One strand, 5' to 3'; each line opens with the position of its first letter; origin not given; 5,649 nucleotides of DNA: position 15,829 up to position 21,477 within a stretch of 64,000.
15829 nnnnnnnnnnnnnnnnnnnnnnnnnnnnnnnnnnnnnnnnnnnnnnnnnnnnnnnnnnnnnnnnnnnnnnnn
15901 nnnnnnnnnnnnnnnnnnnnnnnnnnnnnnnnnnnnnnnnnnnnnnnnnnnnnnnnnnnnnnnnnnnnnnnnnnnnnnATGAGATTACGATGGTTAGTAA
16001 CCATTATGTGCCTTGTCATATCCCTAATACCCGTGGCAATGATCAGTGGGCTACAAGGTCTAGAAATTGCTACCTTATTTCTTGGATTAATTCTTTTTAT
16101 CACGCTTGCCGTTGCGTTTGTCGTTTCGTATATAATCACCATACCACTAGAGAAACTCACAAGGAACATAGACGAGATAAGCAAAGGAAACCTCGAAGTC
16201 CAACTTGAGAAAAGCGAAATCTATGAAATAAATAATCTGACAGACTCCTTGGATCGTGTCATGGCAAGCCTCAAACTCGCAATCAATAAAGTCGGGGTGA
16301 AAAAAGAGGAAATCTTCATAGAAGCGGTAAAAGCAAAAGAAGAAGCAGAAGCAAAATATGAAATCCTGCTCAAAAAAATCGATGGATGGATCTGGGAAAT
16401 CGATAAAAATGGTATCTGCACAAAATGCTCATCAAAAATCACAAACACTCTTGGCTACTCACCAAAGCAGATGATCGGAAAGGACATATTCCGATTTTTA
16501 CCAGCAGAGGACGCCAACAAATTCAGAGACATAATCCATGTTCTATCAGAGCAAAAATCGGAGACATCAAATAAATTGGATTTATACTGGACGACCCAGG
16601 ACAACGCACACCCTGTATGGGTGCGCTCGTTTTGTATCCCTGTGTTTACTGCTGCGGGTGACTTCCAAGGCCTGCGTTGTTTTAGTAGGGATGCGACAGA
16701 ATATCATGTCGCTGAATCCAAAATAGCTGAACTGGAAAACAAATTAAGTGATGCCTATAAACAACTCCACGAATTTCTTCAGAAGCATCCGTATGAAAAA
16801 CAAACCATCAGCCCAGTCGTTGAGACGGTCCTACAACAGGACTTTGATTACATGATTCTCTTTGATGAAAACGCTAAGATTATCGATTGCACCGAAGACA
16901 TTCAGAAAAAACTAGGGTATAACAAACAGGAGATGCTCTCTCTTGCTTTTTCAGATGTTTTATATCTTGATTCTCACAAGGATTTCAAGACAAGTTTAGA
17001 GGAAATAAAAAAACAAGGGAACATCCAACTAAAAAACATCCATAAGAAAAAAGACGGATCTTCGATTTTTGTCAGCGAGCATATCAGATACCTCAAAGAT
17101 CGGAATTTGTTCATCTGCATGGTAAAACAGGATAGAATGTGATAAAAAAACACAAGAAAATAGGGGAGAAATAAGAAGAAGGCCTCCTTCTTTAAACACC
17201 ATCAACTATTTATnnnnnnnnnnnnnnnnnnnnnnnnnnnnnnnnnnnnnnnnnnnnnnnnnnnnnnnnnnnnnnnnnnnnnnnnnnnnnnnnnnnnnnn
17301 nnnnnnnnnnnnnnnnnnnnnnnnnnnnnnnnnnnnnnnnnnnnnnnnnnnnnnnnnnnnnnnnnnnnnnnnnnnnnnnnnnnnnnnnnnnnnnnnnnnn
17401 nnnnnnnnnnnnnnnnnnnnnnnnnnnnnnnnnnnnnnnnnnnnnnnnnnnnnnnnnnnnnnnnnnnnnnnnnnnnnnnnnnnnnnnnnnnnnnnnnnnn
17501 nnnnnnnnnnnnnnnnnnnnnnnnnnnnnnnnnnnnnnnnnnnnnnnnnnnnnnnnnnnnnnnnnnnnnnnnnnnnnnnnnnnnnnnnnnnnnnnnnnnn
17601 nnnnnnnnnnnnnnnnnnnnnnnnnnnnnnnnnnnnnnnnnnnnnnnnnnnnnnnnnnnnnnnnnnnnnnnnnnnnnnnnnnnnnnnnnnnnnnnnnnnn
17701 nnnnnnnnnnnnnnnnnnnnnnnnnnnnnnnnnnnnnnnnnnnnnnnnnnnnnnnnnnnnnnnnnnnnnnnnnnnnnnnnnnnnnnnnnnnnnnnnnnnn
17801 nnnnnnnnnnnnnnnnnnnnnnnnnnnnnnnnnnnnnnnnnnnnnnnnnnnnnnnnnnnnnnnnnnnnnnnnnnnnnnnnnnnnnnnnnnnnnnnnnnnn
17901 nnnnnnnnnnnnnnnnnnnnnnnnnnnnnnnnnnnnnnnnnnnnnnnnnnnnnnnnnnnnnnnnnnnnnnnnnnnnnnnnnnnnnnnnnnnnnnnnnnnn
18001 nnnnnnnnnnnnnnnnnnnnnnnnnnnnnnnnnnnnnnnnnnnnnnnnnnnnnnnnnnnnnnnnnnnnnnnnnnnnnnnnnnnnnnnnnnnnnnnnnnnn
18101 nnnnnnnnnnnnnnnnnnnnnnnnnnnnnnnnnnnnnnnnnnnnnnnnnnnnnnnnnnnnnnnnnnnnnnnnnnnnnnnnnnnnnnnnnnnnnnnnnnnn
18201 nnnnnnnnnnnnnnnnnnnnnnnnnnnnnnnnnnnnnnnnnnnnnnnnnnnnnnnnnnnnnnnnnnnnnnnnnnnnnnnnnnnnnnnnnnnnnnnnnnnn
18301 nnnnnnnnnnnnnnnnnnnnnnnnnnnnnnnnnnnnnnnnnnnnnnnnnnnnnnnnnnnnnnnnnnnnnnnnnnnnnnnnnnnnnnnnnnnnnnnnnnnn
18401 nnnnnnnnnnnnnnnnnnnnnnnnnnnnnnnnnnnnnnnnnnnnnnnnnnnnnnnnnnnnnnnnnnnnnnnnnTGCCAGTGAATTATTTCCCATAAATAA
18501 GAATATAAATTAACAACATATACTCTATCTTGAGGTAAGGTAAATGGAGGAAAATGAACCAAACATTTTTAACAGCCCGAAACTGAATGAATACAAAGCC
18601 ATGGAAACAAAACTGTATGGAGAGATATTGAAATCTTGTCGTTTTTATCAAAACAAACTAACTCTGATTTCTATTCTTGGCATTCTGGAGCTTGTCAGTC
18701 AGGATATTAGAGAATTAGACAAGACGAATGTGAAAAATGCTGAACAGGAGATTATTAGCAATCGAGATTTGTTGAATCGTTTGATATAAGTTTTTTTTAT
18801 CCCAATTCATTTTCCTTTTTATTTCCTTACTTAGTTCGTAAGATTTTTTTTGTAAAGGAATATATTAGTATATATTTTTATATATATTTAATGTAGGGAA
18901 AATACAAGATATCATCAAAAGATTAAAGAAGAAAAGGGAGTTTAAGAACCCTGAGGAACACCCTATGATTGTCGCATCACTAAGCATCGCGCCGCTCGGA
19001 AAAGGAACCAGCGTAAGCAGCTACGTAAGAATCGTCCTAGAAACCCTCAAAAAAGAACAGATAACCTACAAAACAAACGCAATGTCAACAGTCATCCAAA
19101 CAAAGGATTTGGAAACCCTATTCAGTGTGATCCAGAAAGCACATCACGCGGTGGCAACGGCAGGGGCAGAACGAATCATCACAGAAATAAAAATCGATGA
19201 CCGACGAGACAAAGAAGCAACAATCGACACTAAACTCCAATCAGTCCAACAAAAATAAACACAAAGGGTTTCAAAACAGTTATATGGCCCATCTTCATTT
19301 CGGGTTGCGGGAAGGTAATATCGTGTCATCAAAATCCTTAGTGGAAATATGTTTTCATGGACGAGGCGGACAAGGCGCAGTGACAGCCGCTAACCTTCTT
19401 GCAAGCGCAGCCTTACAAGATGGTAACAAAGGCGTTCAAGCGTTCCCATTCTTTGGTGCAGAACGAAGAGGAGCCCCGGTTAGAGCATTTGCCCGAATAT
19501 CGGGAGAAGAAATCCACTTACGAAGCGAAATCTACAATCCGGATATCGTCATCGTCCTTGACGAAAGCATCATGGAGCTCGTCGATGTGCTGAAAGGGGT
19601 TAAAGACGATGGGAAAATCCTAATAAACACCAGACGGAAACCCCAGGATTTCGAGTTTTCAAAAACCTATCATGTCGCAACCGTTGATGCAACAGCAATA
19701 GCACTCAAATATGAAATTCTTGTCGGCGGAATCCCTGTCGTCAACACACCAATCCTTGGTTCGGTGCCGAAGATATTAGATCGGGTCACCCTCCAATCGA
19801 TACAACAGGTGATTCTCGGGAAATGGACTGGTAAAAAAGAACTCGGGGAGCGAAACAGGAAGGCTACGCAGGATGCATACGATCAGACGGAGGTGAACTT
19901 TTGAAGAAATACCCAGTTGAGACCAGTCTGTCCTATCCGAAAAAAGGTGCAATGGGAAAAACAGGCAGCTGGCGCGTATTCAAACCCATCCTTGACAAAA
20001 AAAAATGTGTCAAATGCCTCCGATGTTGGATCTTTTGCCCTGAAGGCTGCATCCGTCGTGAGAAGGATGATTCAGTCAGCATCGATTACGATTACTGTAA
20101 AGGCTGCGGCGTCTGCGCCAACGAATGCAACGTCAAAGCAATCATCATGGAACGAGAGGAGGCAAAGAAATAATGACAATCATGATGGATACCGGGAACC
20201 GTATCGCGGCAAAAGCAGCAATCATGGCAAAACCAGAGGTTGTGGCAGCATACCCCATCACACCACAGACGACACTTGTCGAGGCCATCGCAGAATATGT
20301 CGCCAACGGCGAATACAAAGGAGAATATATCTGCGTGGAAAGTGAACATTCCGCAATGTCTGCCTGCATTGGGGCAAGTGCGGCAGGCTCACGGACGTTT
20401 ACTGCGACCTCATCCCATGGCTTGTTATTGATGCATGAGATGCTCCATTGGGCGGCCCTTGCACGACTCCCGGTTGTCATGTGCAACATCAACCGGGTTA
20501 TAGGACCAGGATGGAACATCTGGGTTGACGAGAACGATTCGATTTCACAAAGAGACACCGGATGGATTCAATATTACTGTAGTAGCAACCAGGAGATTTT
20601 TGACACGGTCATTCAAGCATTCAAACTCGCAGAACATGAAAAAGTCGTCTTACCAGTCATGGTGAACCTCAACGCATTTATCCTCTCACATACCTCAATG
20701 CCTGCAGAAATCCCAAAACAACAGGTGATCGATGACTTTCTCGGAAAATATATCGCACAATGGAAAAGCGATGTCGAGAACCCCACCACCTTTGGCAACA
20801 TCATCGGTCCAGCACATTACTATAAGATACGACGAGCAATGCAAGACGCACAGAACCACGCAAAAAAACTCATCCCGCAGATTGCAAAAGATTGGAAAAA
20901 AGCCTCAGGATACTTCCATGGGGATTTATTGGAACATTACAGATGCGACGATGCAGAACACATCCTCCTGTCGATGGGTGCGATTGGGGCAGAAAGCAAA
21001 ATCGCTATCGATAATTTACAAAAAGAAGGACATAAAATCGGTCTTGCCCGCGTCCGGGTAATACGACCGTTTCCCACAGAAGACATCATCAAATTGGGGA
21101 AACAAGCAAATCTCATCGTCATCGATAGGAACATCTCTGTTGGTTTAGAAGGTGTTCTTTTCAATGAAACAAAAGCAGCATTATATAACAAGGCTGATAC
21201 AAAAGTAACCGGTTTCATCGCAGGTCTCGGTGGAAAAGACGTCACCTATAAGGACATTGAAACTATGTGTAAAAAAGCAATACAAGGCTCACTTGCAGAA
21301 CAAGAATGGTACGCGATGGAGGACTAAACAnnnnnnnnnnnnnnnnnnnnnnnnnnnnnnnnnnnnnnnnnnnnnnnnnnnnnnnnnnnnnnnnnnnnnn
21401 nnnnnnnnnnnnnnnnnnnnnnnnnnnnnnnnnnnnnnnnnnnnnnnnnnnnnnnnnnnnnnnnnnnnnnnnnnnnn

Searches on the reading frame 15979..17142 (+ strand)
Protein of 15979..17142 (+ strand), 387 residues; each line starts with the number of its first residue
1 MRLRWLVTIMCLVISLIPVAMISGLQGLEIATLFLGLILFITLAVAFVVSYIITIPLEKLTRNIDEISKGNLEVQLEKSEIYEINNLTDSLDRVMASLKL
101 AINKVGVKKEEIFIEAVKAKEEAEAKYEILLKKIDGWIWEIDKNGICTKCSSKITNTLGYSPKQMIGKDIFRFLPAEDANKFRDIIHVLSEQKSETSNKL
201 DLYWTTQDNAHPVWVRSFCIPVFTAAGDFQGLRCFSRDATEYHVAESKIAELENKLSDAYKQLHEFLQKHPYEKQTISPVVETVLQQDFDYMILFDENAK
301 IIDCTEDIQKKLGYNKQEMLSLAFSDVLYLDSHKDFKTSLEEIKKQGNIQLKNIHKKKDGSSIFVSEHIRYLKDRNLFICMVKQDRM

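Call 3: search_protein_families(library=pfam, proteins=[window:15979-17142:+], max_evalue=1)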
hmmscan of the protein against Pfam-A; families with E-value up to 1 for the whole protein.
window:15979-17142:+ (387 aa): 11 families
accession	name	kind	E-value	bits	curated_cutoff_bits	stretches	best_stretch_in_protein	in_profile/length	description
PF13426.13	PAS_9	-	5.5e-21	75.2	27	2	138-241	4-103/103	PAS domain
PF00989.32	PAS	-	1.9e-15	57.3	22.6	2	130-238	6-112/113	PAS fold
PF08447.18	PAS_3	-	4.6e-10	40.1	25.6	2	149-228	3-81/89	PAS fold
PF08448.16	PAS_4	-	2.8e-08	34.4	23.1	1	134-241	4-107/110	PAS fold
PF14598.12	PAS_11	-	0.00075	19.9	25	1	294-348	7-61/109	PAS domain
PF00672.30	HAMP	-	0.0011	19.7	25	1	56-98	9-51/53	HAMP domain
PF03483.22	B3_4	-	0.12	12.4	29.3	0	62-104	11-55/174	B3/4 domain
PF18947.5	HAMP_2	-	0.16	12.4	24.3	1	53-96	20-63/67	HAMP domain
PF10003.15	DUF2244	-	0.45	10.7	27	1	3-53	12-59/138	Integral membrane protein (DUF2244)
PF14163.11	SieB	-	0.54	10.3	26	1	7-89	4-80/147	Super-infection exclusion protein B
PF22642.1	MinC_N_1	-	0.67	10.7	27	0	327-374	11-57/78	Cell-division inhibitor MinC, N-terminal domain-like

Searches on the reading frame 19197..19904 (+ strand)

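Call 18: search_protein_families(library=pfam, proteins=[window:19197-19904:+], max_evalue=0.001)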
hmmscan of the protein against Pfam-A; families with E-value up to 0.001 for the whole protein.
window:19197-19904:+ (235 aa): 1 family
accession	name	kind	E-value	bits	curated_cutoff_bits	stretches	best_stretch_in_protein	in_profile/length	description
PF01558.24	POR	-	7.3e-34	117.9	27.4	1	57-229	1-173/173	Pyruvate ferredoxin/flavodoxin oxidoreductase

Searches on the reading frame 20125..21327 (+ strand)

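Call 18: search_protein_families(library=pfam, proteins=[window:20125-21327:+], max_evalue=0.001)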
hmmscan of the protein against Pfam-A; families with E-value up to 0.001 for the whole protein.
window:20125-21327:+ (400 aa): 3 families
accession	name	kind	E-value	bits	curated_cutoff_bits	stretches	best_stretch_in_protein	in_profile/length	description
PF01855.24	POR_N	-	1.8e-69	234.4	27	1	31-254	2-230/231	Pyruvate flavodoxin/ferredoxin oxidoreductase, thiamine diP-bdg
PF17147.9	PFOR_II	-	3e-27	95.4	27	1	277-378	1-102/102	Pyruvate:ferredoxin oxidoreductase core domain II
PF02780.25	Transketolase_C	-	0.00081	19.7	25.9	0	276-362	9-97/124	Transketolase, C-terminal domain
